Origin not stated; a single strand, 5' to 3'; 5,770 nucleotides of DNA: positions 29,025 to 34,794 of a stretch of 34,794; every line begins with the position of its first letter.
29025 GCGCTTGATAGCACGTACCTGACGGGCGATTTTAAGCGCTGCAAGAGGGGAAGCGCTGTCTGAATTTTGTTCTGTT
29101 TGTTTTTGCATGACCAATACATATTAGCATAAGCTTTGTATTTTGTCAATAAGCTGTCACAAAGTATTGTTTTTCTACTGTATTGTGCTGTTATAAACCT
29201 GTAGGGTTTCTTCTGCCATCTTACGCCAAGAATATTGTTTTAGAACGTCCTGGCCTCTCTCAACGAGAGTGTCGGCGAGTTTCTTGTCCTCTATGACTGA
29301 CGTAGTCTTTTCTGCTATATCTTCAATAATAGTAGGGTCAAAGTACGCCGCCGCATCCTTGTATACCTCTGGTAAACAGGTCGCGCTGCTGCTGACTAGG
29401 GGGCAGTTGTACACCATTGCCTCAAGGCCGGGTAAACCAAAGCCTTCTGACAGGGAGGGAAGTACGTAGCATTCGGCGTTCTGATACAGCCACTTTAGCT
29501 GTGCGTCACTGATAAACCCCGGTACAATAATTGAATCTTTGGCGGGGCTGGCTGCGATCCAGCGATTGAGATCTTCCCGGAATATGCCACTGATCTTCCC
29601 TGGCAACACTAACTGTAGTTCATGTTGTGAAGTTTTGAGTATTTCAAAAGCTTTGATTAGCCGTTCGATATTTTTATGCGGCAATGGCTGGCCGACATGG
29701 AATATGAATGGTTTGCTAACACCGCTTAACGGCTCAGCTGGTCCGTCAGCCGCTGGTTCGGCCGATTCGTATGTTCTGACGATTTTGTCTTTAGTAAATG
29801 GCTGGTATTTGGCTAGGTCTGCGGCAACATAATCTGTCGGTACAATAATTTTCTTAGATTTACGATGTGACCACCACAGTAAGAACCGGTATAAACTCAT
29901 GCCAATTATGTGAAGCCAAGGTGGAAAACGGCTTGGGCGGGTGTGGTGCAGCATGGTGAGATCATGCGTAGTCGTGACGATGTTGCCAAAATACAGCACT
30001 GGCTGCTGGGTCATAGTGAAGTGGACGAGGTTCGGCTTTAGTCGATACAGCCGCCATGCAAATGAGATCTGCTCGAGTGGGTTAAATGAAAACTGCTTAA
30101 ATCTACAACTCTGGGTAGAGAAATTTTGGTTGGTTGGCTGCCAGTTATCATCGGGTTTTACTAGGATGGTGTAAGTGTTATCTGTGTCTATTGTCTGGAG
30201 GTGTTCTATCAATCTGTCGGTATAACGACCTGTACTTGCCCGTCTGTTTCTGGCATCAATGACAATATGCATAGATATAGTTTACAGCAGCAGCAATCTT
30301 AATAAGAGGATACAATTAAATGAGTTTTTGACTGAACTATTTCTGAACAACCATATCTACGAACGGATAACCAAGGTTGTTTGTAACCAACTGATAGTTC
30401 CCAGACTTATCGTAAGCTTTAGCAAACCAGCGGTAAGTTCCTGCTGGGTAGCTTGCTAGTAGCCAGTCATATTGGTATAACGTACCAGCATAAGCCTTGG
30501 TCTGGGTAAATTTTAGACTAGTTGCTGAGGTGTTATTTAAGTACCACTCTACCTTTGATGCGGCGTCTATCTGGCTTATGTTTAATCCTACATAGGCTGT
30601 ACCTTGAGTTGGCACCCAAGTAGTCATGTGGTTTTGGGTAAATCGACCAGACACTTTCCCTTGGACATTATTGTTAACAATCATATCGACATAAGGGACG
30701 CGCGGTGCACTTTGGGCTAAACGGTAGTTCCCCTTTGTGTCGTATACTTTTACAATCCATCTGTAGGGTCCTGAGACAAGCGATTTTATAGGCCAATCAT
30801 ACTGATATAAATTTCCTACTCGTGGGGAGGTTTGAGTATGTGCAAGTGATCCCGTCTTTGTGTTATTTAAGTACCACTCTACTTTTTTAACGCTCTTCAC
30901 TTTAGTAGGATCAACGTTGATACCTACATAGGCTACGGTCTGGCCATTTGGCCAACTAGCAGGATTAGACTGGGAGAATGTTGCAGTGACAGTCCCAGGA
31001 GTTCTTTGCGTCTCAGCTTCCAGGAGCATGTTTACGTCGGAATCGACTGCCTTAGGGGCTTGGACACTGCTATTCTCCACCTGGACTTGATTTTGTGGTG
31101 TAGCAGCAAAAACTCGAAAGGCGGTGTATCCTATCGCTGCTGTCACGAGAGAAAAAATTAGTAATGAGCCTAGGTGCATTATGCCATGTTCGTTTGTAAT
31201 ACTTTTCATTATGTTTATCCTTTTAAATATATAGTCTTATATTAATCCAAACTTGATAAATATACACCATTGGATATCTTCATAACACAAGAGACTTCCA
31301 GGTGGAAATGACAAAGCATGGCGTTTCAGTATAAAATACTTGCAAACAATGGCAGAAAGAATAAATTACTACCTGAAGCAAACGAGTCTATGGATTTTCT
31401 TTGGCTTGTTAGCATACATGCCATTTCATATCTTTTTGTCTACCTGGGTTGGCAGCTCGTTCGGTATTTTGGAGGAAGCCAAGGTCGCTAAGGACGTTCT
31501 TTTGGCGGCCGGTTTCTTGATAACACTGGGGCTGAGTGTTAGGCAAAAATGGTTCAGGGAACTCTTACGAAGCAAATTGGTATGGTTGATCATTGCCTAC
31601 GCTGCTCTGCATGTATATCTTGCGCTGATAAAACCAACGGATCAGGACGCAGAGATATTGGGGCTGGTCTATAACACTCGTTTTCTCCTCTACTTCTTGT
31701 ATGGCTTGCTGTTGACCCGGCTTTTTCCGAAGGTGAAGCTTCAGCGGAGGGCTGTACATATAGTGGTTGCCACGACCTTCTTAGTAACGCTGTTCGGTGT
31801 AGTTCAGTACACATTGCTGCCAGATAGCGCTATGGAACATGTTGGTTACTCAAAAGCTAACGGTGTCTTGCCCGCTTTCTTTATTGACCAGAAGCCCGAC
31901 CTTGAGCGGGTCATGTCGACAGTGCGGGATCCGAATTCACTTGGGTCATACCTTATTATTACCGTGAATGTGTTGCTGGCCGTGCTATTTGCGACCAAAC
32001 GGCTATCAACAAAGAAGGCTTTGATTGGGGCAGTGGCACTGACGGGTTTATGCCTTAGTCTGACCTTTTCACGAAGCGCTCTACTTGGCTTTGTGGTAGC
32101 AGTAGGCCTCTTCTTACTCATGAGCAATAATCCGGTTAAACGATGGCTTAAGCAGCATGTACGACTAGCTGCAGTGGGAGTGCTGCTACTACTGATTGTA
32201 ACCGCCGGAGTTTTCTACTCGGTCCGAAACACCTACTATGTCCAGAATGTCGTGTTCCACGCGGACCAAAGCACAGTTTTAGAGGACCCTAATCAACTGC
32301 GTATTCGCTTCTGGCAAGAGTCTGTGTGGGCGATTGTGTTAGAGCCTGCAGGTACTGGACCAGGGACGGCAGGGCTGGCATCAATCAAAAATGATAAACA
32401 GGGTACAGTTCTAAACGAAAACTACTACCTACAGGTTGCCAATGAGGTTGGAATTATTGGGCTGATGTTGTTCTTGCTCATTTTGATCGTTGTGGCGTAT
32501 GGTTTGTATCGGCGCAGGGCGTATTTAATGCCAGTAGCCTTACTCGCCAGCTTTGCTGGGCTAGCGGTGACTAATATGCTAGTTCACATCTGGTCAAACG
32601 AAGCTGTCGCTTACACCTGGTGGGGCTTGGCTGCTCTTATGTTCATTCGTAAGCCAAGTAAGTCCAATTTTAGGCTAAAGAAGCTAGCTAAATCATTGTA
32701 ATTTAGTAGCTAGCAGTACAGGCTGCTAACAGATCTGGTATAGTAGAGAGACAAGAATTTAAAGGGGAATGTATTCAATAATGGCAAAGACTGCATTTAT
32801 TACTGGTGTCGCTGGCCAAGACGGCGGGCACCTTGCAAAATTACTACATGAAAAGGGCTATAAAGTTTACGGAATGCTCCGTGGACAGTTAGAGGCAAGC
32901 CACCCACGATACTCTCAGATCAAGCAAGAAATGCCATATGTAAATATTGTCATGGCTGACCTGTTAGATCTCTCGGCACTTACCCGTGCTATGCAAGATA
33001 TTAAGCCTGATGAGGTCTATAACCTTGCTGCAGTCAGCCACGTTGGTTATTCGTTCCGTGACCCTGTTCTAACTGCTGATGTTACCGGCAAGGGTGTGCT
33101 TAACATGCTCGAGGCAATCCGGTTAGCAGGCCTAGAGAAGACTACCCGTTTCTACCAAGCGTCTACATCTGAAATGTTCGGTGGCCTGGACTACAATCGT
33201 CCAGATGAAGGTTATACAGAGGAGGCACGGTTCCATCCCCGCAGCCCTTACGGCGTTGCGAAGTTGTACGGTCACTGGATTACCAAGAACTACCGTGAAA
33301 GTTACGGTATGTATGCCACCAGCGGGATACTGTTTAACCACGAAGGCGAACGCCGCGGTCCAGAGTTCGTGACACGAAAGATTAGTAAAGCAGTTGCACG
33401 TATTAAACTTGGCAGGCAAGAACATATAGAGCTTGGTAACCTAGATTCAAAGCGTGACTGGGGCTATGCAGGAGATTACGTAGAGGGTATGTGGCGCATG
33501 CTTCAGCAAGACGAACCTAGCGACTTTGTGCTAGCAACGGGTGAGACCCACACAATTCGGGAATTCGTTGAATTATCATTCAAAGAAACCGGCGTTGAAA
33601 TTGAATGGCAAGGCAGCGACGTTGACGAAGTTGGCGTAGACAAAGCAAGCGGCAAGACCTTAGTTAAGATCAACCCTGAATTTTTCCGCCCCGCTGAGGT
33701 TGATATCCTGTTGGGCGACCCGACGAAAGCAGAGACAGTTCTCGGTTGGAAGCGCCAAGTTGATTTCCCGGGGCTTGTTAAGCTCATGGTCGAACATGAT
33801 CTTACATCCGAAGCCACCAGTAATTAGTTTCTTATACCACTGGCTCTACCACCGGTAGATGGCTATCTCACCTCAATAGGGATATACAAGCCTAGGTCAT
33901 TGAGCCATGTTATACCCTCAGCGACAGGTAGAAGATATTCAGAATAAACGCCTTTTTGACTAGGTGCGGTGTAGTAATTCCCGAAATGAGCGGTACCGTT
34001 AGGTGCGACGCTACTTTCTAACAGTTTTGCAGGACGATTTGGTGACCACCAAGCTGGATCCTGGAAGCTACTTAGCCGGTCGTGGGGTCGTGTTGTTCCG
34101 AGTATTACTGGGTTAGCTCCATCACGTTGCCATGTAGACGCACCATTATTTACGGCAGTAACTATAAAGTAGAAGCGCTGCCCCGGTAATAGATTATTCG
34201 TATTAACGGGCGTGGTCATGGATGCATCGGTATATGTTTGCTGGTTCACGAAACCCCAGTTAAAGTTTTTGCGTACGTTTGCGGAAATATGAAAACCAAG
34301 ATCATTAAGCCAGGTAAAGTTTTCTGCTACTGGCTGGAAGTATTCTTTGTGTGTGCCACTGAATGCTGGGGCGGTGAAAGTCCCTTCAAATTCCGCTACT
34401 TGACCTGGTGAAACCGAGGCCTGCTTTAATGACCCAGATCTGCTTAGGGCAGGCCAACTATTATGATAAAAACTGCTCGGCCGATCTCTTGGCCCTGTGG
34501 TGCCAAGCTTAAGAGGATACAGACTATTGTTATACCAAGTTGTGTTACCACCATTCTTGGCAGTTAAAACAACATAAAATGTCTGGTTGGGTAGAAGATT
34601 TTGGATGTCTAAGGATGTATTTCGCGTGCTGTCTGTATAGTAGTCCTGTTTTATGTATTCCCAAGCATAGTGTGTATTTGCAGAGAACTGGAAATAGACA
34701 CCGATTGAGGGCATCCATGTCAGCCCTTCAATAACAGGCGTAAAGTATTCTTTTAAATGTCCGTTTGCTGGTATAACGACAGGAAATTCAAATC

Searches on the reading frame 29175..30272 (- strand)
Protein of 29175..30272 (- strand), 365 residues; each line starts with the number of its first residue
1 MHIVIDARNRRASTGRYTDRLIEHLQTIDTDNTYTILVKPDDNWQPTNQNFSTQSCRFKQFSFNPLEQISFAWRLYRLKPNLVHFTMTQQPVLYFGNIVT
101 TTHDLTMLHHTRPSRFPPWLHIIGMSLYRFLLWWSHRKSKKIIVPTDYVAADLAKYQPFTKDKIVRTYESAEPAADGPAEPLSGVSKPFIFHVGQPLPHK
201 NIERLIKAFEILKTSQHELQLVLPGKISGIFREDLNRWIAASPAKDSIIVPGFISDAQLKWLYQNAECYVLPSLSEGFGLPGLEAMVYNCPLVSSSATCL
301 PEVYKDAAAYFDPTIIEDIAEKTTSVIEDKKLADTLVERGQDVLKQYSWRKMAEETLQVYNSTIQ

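Call 20: search_protein_families(library=pfam, proteins=[window:29175-30272:-], max_evalue=0.001)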
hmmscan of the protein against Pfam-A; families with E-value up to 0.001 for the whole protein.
window:29175-30272:- (365 aa): 5 families
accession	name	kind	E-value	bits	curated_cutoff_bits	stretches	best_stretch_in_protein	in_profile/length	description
PF00534.26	Glycos_transf_1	-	1.7e-30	106.3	26.4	1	186-341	14-170/172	Glycosyl transferases group 1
PF13692.12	Glyco_trans_1_4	-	1.4e-18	68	27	1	188-329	2-142/142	Glycosyl transferases group 1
PF20706.3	GT4-conflict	-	1.1e-07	31.6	26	1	186-344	196-355/385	Family 4 Glycosyltransferase in conflict systems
PF13439.12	Glyco_transf_4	-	7.1e-07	29.8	28.5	1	58-165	51-160/170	Glycosyltransferase Family 4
PF13524.12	Glyco_trans_1_2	-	1.7e-05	25.2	25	1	248-357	29-143/144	Glycosyl transferase-like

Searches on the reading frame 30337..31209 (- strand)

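Call 20: search_protein_families(library=pfam, proteins=[window:30337-31209:-], max_evalue=0.001)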
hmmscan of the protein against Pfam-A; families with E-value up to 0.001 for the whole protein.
window:30337-31209:- (290 aa): 1 family
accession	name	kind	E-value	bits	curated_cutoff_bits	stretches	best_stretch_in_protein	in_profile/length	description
PF17957.7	Big_7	-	4.1e-06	27.8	24.1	0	201-259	16-66/70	Bacterial Ig domain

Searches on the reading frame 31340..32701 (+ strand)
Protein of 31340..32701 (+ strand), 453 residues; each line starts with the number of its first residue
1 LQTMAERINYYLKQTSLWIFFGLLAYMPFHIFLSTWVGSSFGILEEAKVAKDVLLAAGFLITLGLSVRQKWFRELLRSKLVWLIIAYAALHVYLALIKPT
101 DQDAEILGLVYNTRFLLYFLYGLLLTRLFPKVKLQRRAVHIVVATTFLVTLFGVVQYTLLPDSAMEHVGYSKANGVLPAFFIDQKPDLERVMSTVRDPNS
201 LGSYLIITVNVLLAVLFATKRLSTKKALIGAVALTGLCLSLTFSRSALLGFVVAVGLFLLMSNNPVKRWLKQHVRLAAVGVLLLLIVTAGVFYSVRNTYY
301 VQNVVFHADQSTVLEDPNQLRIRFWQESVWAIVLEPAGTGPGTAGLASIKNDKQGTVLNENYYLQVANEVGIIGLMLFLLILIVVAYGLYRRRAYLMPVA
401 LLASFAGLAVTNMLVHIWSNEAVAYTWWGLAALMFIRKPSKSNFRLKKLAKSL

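Call 20: search_protein_families(library=pfam, proteins=[window:31340-32701:+], max_evalue=0.001)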
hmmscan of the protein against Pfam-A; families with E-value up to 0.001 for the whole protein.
window:31340-32701:+ (453 aa): 1 family
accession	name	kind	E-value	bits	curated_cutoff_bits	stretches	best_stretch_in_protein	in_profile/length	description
PF04932.20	Wzy_C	-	2.1e-13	50.7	31.7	1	231-379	2-149/149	O-Antigen ligase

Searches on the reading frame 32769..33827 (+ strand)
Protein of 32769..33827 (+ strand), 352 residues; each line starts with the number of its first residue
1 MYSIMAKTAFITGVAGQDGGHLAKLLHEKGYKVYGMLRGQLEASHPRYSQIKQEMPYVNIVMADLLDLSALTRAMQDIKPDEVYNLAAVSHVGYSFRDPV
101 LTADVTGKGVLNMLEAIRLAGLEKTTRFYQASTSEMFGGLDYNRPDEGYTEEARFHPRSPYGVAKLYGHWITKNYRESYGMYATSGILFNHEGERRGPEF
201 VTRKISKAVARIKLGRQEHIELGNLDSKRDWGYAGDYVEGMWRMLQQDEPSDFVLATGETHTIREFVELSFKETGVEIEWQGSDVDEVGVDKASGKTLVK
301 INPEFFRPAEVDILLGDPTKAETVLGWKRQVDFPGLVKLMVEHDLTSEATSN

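Call 20: search_protein_families(library=pfam, proteins=[window:32769-33827:+], max_evalue=0.001)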
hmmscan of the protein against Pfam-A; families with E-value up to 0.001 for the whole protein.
window:32769-33827:+ (352 aa): 3 families
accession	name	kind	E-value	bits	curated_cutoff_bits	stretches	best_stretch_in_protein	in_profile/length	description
PF16363.11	GDP_Man_Dehyd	-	1.5e-132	442.5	27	1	10-340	1-332/332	GDP-mannose 4,6 dehydratase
PF01370.27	Epimerase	-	8e-66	222.3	20.9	1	10-255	2-239/240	NAD dependent epimerase/dehydratase family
PF04321.23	RmlD_sub_bind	-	3.5e-12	46.4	27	1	10-191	4-154/287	RmlD substrate binding domain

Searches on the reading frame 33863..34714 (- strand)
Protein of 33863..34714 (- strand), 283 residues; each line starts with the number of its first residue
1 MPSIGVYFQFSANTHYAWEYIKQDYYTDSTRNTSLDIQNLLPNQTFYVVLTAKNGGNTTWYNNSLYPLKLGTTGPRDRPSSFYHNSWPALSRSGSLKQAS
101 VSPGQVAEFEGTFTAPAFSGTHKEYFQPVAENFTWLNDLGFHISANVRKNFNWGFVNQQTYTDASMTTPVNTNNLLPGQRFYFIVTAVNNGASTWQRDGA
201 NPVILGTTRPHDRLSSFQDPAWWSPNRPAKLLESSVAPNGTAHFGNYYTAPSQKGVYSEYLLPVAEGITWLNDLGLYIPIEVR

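Call 20: search_protein_families(library=pfam, proteins=[window:33863-34714:-], max_evalue=0.001)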
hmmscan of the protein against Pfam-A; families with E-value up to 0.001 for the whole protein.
window:33863-34714:- (283 aa): 2 families
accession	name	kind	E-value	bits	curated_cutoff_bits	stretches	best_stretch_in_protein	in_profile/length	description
PF16158.11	N_BRCA1_IG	-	1.1e-10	42.5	28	1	36-128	4-90/108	Ig-like domain from next to BRCA1 gene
PF00041.27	fn3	-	0.00018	22.1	25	0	160-192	47-74/84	Fibronectin type III domain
